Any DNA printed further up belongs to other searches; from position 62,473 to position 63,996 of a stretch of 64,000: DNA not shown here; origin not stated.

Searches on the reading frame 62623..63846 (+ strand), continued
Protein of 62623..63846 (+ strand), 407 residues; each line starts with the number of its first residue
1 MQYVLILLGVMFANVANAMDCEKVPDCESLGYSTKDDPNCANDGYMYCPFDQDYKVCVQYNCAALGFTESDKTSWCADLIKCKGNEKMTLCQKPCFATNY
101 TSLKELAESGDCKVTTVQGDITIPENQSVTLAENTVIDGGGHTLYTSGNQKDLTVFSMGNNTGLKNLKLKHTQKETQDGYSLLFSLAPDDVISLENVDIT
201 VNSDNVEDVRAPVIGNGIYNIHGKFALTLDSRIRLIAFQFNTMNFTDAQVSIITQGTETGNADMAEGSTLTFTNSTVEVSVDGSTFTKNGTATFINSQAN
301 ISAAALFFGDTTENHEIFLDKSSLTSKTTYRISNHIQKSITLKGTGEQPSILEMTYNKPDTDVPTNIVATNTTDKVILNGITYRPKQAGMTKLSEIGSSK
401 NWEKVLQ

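Call 83: fold_search(model_id=the predicted structure, library=pdb)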
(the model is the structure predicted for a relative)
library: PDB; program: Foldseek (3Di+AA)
matches with E <= 10: 362; with E <= 0.001: 6
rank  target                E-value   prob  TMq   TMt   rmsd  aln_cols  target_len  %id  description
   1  6nw9_B                3.2e-04  0.99  0.21  0.15  13.6       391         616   12  CRYSTAL STRUCTURE OF A TAILSPIKE PROTEIN 3 (TSP3, ORF212) FROM ESCHERICHIA COLI O157:H7 BACTERIOPHAGE CBA120 (released 2019-06-05)
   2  5w6p_F                4.3e-04  1.00  0.24  0.17  12.8       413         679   10  Crystal structure of Bacteriophage CBA120 tailspike protein 2 enzymatically active domain (TSP2dN, orf211) (released 2018-10-24)
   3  6w4q_B                4.5e-04  0.99  0.27  0.17  11.6       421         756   10  Crystal structure of full-length tailspike protein 2 (TSP2, ORF211) ) from Escherichia coli O157:H7 bacteriophage CAB1 (released 2021-01-20)
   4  6w4q_C                5.0e-04  1.00  0.32  0.19  11.7       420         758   10  Crystal structure of full-length tailspike protein 2 (TSP2, ORF211) ) from Escherichia coli O157:H7 bacteriophage CAB1 (released 2021-01-20)
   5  5w6p_A                8.0e-04  1.00  0.24  0.16  13.3       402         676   12  Crystal structure of Bacteriophage CBA120 tailspike protein 2 enzymatically active domain (TSP2dN, orf211) (released 2018-10-24)
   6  5nxk_A                9.7e-04  1.00  0.43  0.55   6.7       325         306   14  L. reuteri 53608 SRRP (released 2018-03-21)
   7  5w6p_D                1.1e-03  0.99  0.24  0.16  13.7       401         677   12  Crystal structure of Bacteriophage CBA120 tailspike protein 2 enzymatically active domain (TSP2dN, orf211) (released 2018-10-24)
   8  3jur_D                1.4e-03  0.98  0.29  0.27  11.4       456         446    8  The crystal structure of a hyperthermoactive Exopolygalacturonase from Thermotoga maritima (released 2009-11-17)
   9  6w4q_D                1.5e-03  0.99  0.24  0.15  13.7       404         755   12  Crystal structure of full-length tailspike protein 2 (TSP2, ORF211) ) from Escherichia coli O157:H7 bacteriophage CAB1 (released 2021-01-20)
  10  6w4q_E                1.7e-03  1.00  0.27  0.17  11.9       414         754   10  Crystal structure of full-length tailspike protein 2 (TSP2, ORF211) ) from Escherichia coli O157:H7 bacteriophage CAB1 (released 2021-01-20)
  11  5nxk_B                2.2e-03  1.00  0.40  0.51   7.3       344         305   12  L. reuteri 53608 SRRP (released 2018-03-21)
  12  2iq7_A                2.3e-03  1.00  0.34  0.39   8.7       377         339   10  Crystal structure of the polygalacturonase from Colletotrichum lupini and its implications for the interaction with po (released 2007-10-23)
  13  7xzc_A                3.6e-03  0.99  0.30  0.28  12.8       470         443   11  Mutant (R240A) of the N-terminal domain of fucoidan lyase FdlA (released 2022-09-28)
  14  2iq7_F                5.2e-03  0.99  0.33  0.38  10.1       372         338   12  Crystal structure of the polygalacturonase from Colletotrichum lupini and its implications for the interaction with po (released 2007-10-23)
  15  5nxk_C                5.7e-03  1.00  0.40  0.50   7.1       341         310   13  L. reuteri 53608 SRRP (released 2018-03-21)
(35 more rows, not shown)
